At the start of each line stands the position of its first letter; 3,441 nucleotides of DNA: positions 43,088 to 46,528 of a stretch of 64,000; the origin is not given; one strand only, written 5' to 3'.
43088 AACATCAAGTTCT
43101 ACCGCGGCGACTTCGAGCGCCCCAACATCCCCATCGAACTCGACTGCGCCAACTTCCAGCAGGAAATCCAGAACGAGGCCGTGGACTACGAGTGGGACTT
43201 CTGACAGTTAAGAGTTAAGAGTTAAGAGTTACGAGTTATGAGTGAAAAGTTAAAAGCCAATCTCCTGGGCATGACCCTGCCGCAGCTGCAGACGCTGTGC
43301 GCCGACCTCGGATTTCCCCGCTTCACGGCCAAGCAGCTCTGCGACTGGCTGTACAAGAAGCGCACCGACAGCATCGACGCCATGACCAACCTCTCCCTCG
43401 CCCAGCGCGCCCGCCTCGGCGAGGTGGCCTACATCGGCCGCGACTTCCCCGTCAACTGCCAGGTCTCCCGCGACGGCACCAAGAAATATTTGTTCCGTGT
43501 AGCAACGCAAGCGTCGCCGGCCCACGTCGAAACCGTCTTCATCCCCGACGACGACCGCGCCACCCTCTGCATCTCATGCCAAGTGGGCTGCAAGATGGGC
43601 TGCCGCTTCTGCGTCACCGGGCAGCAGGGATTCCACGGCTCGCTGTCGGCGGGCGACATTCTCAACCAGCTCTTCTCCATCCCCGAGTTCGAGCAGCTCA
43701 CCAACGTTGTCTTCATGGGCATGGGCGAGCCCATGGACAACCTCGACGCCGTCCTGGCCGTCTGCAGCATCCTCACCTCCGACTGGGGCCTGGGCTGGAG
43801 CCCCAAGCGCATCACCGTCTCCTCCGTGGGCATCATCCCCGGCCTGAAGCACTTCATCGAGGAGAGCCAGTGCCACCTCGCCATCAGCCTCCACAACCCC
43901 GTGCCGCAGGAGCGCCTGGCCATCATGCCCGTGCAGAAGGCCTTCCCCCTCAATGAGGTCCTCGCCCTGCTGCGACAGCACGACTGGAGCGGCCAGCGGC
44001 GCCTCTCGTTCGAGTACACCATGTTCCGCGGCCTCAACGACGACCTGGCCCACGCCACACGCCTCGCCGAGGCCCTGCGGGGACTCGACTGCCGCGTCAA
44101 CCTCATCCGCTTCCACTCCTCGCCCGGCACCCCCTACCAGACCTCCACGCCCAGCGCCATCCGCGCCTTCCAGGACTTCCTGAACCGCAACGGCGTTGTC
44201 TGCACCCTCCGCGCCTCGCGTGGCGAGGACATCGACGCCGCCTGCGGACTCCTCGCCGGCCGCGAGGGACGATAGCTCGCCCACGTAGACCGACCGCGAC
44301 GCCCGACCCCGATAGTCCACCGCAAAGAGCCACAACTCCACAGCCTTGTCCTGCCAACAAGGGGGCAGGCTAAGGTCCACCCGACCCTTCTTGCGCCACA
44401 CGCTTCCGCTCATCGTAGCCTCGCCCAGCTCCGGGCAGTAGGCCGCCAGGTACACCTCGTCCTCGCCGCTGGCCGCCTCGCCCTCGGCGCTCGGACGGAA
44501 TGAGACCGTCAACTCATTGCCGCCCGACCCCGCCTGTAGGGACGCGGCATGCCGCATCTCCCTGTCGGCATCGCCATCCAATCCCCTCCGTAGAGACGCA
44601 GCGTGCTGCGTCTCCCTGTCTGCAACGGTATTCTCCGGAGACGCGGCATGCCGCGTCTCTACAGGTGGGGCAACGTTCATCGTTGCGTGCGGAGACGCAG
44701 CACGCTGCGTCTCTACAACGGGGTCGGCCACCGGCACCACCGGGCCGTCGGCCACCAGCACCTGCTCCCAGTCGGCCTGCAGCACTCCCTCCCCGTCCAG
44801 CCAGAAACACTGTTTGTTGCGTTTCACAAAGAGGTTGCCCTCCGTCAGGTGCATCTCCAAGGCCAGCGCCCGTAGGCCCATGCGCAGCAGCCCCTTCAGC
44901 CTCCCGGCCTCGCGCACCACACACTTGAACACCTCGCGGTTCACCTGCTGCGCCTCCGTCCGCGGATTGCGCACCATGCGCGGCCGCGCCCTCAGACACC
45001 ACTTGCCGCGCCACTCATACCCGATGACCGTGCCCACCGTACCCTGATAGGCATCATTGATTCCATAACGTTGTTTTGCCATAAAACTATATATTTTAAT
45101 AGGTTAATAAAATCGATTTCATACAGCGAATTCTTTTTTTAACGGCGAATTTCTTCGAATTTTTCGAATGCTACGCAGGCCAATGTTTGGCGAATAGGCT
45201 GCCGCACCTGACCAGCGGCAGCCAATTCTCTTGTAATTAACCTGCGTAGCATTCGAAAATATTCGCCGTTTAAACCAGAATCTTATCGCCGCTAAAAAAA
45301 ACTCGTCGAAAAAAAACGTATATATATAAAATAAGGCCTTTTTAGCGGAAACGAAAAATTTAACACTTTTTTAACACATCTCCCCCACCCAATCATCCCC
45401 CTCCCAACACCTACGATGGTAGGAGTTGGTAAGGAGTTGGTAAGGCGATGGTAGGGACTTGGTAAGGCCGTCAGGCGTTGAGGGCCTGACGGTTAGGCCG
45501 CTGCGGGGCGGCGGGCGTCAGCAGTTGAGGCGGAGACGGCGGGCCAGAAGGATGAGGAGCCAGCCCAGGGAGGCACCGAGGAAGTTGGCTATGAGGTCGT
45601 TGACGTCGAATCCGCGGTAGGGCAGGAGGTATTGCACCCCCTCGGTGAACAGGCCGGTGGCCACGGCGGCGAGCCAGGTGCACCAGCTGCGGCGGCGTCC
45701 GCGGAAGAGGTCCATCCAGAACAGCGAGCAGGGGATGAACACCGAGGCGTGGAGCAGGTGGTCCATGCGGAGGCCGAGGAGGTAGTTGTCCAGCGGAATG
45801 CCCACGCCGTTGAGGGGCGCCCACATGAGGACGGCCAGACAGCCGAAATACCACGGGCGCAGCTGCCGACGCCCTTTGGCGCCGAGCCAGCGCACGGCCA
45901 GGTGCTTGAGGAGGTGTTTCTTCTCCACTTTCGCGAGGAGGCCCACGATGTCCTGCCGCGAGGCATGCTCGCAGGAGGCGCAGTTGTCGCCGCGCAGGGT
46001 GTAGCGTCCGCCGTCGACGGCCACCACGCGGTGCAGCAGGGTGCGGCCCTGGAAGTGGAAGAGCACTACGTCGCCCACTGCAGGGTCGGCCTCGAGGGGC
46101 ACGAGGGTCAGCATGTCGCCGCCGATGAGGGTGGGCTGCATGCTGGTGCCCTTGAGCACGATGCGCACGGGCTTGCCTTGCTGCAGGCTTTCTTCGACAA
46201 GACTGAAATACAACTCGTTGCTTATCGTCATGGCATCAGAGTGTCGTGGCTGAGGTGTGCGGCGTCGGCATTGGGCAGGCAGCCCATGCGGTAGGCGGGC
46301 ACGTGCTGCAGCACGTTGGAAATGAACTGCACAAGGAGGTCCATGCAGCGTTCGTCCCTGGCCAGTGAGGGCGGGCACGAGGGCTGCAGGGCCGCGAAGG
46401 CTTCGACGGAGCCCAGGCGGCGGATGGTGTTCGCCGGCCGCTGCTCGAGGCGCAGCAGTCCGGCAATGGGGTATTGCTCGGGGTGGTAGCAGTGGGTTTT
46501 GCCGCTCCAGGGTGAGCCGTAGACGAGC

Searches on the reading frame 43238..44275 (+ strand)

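Call 12: search_protein_families(library=pfam, proteins=[window:43238-44275:+])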
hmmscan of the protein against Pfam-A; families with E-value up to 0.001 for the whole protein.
window:43238-44275:+ (345 aa): 2 families
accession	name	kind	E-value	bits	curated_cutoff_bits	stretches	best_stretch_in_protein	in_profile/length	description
PF21016.3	RlmN_N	-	5.5e-16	58.5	24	1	8-66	2-60/60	Ribosomal RNA large subunit methyltransferase N-terminal domain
PF04055.27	Radical_SAM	-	6e-11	43.2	29.5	1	113-269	2-157/166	Radical SAM superfamily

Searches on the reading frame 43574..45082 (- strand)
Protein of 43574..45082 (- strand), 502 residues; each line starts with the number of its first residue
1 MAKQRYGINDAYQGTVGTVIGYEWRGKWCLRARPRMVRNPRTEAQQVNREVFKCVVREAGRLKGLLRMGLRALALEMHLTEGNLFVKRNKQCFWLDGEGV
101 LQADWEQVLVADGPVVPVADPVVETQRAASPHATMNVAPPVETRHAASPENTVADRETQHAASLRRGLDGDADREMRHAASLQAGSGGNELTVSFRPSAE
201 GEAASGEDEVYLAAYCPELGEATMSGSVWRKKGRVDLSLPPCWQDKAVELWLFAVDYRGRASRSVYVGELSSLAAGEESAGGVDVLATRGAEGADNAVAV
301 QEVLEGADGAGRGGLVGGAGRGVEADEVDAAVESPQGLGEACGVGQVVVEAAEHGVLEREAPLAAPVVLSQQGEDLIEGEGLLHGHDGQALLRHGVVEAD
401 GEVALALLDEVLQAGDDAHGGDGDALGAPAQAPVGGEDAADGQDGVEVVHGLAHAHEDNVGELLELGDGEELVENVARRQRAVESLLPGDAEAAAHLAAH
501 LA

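Call 12: search_protein_families(library=pfam, proteins=[window:43574-45082:-])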
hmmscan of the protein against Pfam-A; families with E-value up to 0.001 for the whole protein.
window:43574-45082:- (502 aa): 1 family
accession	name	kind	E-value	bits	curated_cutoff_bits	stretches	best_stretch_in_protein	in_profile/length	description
PF19781.4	DUF6266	-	1.3e-11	44.9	23.4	1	13-122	3-110/198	Family of unknown function (DUF6266)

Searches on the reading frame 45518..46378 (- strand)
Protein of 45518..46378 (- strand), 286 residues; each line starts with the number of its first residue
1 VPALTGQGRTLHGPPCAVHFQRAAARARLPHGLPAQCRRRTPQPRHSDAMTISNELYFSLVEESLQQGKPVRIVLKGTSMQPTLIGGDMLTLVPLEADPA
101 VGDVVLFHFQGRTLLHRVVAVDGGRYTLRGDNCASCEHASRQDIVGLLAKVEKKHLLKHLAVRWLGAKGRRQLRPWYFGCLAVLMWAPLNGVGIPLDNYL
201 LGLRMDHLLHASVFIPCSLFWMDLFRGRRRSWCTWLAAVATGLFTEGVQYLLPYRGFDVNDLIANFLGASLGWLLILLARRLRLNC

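Call 12: search_protein_families(library=pfam, proteins=[window:45518-46378:-])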
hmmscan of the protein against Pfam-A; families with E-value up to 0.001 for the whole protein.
window:45518-46378:- (286 aa): 3 families
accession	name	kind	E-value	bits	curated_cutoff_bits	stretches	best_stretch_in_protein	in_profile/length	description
PF04892.17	VanZ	-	4.5e-12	47.1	30.1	1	212-279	60-125/126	VanZ like family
PF00717.28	Peptidase_S24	-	5.7e-05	23.2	23.3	1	58-133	22-96/116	Peptidase S24-like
PF10502.14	Peptidase_S26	-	0.00057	20.3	22.9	1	74-131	27-90/168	Signal peptidase, peptidase S26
